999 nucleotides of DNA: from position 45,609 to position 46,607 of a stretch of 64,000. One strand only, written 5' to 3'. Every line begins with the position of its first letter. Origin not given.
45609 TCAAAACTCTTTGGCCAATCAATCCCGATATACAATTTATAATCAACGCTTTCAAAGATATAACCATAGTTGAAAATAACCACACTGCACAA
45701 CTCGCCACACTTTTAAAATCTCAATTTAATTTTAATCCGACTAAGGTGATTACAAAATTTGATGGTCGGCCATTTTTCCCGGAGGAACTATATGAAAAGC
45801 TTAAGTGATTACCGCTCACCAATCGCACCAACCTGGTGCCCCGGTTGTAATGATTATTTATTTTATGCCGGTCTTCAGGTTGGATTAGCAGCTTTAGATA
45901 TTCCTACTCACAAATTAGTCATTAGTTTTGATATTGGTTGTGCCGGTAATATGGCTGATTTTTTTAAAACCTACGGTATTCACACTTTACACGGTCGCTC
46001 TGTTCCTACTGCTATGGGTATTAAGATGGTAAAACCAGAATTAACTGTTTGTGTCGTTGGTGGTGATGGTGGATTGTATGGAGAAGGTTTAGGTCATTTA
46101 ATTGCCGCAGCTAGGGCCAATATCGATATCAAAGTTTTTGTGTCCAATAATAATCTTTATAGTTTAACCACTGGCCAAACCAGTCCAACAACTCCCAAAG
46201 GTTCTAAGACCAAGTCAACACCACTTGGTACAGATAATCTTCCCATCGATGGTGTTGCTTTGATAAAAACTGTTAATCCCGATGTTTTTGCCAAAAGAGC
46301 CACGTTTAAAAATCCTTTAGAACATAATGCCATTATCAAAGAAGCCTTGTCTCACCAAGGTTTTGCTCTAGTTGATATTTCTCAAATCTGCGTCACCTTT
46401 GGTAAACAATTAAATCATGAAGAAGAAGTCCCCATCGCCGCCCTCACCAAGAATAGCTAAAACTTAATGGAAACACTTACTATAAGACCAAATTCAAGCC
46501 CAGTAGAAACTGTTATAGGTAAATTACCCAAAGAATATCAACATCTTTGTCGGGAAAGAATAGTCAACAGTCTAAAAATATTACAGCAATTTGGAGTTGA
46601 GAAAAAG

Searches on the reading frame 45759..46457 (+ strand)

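Call 65: search_protein_families(library=pfam, proteins=[window:45759-46457:+], max_evalue=0.0001)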
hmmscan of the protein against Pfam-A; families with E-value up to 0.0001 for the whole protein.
window:45759-46457:+ (233 aa): 1 family
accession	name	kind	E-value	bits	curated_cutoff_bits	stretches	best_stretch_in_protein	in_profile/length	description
PF02775.26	TPP_enzyme_C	-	3.9e-28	98.6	21.9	1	59-207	2-151/151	Thiamine pyrophosphate enzyme, C-terminal TPP binding domain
